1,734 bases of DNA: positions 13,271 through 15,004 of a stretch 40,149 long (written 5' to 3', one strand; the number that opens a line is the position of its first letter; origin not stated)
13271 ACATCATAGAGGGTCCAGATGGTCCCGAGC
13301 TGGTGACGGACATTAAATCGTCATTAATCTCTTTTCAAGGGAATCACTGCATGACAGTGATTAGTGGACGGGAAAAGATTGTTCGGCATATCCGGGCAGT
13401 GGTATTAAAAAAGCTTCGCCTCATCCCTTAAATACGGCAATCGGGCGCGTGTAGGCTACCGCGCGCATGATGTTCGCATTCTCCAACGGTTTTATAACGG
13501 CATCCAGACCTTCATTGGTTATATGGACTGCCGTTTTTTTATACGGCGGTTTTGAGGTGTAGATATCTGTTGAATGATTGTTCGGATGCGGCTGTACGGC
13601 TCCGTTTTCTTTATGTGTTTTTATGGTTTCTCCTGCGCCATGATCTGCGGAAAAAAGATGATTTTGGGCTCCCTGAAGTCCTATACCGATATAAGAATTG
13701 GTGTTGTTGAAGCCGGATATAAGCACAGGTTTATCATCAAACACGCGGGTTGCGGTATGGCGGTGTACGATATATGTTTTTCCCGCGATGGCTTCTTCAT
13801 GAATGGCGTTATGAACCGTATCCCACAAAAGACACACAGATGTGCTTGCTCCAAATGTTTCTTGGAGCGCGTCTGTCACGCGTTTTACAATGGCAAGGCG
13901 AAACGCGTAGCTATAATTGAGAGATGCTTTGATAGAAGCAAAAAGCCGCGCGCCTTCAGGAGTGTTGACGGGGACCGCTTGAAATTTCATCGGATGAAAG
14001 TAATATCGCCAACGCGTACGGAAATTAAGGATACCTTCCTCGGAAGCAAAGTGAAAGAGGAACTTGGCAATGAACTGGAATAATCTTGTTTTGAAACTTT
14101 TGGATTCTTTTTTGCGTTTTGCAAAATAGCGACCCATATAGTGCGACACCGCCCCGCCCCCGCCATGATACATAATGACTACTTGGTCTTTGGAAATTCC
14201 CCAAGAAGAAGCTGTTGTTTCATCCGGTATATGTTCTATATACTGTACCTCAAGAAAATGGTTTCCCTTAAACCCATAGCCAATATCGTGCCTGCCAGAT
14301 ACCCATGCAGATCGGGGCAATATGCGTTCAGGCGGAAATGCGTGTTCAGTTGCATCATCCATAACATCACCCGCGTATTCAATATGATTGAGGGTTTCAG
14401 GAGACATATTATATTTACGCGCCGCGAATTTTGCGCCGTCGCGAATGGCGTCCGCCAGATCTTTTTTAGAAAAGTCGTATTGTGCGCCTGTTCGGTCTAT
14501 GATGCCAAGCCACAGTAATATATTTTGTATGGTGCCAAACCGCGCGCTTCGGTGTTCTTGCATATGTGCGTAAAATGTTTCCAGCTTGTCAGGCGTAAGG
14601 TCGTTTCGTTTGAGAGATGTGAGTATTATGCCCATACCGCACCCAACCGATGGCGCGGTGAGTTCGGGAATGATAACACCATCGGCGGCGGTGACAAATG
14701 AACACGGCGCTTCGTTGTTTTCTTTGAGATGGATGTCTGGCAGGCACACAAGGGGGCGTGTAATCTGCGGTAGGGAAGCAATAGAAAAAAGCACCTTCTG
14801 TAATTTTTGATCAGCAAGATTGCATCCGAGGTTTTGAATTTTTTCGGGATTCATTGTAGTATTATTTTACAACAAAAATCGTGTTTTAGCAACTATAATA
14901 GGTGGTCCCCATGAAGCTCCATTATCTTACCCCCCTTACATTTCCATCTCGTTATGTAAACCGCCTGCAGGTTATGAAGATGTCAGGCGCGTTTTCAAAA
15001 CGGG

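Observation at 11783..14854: Tandem RtcB paralogs, one lacking the guanylylated histidine: a possible enzyme/pseudoenzyme pair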

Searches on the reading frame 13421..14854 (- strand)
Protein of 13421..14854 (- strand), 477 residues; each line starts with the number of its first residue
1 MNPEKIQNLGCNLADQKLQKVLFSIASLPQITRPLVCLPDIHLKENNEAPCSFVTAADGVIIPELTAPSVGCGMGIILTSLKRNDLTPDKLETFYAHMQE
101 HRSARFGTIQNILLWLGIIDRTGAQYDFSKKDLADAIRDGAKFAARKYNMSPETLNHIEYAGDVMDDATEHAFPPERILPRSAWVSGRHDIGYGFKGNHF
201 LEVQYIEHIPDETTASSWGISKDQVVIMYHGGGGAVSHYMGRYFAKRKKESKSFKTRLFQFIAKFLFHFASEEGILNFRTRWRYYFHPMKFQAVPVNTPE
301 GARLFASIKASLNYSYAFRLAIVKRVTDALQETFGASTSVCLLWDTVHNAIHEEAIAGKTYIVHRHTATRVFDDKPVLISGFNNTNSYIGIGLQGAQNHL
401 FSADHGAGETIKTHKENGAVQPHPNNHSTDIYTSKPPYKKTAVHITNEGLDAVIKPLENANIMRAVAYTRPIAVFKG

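Call 3: search_protein_families(library=pfam, proteins=[window:13421-14854:-], max_evalue=0.01)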
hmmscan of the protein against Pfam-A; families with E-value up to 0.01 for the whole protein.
window:13421-14854:- (477 aa): 2 families
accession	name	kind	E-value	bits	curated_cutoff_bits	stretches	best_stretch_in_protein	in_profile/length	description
PF01139.22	RtcB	-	9e-55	187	27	1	24-477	4-426/426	tRNA-splicing ligase RtcB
PF05851.16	Lentivirus_VIF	-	0.0017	17.8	25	1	217-314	5-103/251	Lentivirus virion infectivity factor (VIF)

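Call 5: search_solved_structures(query=window:13421-14854:-, max_evalue=0.01, show_alignments=2)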
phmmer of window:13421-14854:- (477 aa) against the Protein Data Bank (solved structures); distinct sequences matched with E-value up to 0.01: 9.
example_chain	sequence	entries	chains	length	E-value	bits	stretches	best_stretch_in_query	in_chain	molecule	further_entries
2epg_A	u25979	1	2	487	1.5e-26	96.3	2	19-247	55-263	Hypothetical protein TTHA1785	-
1uc2_A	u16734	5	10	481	4.8e-25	91.3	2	283-477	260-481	hypothetical protein PH1602 | tRNA-splicing ligase RtcB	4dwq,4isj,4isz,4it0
4dwr_B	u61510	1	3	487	5.1e-25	91.2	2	283-477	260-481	tRNA-splicing ligase RtcB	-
7lfq_A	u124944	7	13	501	6e-25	91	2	283-477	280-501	RNA-splicing ligase RtcB | tRNA-splicing ligase RtcB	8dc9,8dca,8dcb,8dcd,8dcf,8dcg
8orj_A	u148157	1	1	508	9.9e-14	54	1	20-241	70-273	RNA-splicing ligase RtcB homolog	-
7p3b_A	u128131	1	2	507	1e-13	54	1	20-241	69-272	RNA-splicing ligase RtcB homolog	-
8odo_A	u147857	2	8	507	1e-13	54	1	20-241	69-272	RNA-splicing ligase RtcB homolog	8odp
8btt_A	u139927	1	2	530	1.2e-13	53.7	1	20-241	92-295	RNA-splicing ligase RtcB homolog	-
9i8v_C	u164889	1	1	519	9.9e-13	50.7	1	20-241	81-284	RNA-splicing ligase RtcB homolog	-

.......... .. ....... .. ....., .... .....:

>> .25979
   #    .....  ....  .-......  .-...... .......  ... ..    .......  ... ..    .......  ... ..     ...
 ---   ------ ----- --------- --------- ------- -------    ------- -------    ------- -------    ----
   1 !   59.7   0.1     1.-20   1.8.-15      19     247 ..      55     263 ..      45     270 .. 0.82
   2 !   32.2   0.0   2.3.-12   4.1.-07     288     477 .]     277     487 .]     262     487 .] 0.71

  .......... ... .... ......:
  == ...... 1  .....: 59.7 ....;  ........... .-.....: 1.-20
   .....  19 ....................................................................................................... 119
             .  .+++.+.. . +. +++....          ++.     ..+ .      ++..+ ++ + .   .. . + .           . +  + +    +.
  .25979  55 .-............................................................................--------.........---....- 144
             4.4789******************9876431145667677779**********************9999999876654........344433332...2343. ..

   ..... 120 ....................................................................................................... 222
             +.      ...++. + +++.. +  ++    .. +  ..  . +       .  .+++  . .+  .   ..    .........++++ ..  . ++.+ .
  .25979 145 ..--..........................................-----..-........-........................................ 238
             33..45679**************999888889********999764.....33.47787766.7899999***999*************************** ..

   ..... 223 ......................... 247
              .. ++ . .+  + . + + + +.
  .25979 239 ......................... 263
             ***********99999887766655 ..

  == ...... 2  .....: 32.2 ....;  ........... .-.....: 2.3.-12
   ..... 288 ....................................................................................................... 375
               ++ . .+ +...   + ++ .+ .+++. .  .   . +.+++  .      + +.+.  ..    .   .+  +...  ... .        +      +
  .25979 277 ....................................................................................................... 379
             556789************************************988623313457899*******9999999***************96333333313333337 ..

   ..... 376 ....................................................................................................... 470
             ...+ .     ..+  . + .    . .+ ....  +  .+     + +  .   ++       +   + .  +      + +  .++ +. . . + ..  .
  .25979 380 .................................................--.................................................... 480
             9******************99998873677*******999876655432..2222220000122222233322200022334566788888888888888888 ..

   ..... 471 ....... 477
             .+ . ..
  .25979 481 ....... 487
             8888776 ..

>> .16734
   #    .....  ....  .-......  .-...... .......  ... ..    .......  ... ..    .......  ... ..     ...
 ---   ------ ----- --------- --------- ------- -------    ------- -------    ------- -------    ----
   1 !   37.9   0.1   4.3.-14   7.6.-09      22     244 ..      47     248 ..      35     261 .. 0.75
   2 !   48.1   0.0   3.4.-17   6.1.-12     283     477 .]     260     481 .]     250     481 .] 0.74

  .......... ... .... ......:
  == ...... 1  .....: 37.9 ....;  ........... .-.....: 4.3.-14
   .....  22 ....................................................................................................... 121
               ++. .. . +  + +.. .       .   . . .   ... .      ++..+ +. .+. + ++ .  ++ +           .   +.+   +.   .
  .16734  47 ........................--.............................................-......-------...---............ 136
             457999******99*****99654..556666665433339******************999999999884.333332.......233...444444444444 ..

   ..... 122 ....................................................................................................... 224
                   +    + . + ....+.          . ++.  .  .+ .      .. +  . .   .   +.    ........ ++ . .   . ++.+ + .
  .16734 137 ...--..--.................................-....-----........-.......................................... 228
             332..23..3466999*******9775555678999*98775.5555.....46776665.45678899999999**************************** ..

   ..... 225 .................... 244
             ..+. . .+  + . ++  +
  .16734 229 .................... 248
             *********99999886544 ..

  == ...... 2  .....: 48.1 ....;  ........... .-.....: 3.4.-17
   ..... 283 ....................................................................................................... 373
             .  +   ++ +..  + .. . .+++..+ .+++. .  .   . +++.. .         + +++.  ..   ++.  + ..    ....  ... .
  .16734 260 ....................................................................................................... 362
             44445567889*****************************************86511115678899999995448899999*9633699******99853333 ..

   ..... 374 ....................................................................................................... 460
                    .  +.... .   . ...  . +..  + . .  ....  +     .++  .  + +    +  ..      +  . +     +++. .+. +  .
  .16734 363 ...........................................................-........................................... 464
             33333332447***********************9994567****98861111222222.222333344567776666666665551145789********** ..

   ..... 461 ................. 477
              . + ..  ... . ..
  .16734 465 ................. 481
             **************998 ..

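Call 11: search_protein_families(library=ncbifam, proteins=[window:13421-14854:-], max_evalue=0.01)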
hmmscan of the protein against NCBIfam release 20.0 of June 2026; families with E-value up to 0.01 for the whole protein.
window:13421-14854:- (477 aa): 4 families
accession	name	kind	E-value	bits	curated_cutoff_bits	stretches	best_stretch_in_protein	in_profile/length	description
NF038162.1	RtcB_rel_intein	exception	4.2e-28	97.9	1150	1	127-477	619-961/961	intein-containing RtcB family protein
NF007153.0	PRK09588.1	equivalog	1e-26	93.8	407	3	291-413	188-302/379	RNA ligase RtcB family protein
TIGR03073.1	release_rtcB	hypoth_equivalog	8.2e-21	74.4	271.8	3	292-410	178-288/356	RNA ligase RtcB family protein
NF052663.1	RtcB_rel_intein2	exception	1.4e-05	24.1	1050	0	298-415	447-565/626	intein-containing RctB family protein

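Call 56: predict_structure(alignment_id=A3)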
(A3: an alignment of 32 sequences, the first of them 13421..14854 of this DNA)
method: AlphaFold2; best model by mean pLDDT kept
length: 477 residues; sequences in the alignment: 32
mean_pLDDT: 93.9   pTM: 0.93
mean pLDDT of the five models: 93.9, 92.9, 92.9, 92.5, 91.9
residues with pLDDT >= 90: 410; 70-90: 59; 50-70: 8; < 50: 0
segments of 3 or more residues with pLDDT < 50: none
pLDDT, mean of each block of 10 residues (from residue 1): 87 92 95 96 84 97 92 97 97 95 87 89 93 97 98 97 95 93 93 90 98 98 98 90 77 78 93 94 93 95 97 98 98 98 97 94 97 98 96 95 96 95 96 90 97 98 98 93
secondary structure, 60 per line:
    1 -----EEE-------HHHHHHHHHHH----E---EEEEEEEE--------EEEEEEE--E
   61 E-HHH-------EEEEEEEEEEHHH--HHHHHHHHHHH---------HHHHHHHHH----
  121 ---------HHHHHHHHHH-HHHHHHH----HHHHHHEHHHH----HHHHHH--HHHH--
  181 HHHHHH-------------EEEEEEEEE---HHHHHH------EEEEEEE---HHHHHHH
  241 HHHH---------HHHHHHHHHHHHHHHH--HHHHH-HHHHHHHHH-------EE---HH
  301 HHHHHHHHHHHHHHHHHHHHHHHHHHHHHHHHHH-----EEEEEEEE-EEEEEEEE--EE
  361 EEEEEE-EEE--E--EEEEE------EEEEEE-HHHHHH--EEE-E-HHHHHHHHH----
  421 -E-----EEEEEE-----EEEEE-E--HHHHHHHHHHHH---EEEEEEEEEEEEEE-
elements in order: E6-8 H16-26 E35-42 E51-57 E73-82 H88-98 H108-116 H130-139 H141-147 H152-157 H159-162 H167-172 H175-178 H181-186 E200-208 H212-217 E224-230 H234-244 H254-269 H272-276 H278-286 H299-334 E340-347 E349-356 E359-366 E368-370 E376-380 E387-392 H394-399 E402-404 H408-416 E428-433 E439-443 H448-459 E463-476

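Call 92: fold_search(model_id=the predicted structure, library=pdb)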
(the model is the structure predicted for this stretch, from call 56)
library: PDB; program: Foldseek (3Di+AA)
matches with E <= 10: 94; with E <= 0.001: 16
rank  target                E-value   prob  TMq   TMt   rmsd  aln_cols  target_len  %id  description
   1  4dwq_A                4.7e-28  1.00  0.70  0.69   5.4       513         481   24  RNA ligase RtcB-GMP/Mn(2+) complex (released 2012-09-05)
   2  4dwr_B                6.2e-28  1.00  0.68  0.67   6.0       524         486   24  RNA ligase RtcB/Mn2+ complex (released 2012-09-05)
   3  2epg_A                6.6e-28  1.00  0.70  0.75   4.6       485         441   24  Crystal structure of TTHA1785 (released 2007-10-02)
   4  2epg_B                9.1e-27  1.00  0.70  0.75   5.2       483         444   25  Crystal structure of TTHA1785 (released 2007-10-02)
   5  8odp_A                9.6e-27  1.00  0.69  0.65   5.5       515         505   20  Structure of human RTCB with GMPCPP in complex with Archease (released 2024-03-27)
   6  7p3b_B                1.8e-26  1.00  0.70  0.67   5.4       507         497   21  Human RNA ligase RTCB in complex with GMP and Co(II) (released 2021-12-22)
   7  4dwr_A                2.1e-26  1.00  0.68  0.67   5.8       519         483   24  RNA ligase RtcB/Mn2+ complex (released 2012-09-05)
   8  8odp_C                2.4e-26  1.00  0.70  0.66   5.3       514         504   21  Structure of human RTCB with GMPCPP in complex with Archease (released 2024-03-27)
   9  1uc2_A                6.1e-26  1.00  0.70  0.69   5.4       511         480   24  Hypothetical Extein Protein of PH1602 from Pyrococcus horikoshii (released 2004-05-04)
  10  7p3b_A                6.5e-26  1.00  0.69  0.67   5.7       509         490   21  Human RNA ligase RTCB in complex with GMP and Co(II) (released 2021-12-22)
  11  8odo_A                1.0e-25  1.00  0.69  0.66   5.8       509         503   21  Structure of human guanylylated RTCB in complex with Archease (released 2024-03-27)
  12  8btt_A                1.6e-25  1.00  0.67  0.65   6.0       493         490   22  Structure of human RTCB (released 2023-12-13)
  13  4dwr_C                2.3e-25  1.00  0.68  0.67   5.8       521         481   24  RNA ligase RtcB/Mn2+ complex (released 2012-09-05)
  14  8btt_B                2.5e-25  1.00  0.68  0.67   5.7       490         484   21  Structure of human RTCB (released 2023-12-13)
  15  9i8v_C                7.1e-24  1.00  0.67  0.70   4.9       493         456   20  Cryo-EM structure of the Danio rerio tRNA ligase complex (released 2025-04-23)
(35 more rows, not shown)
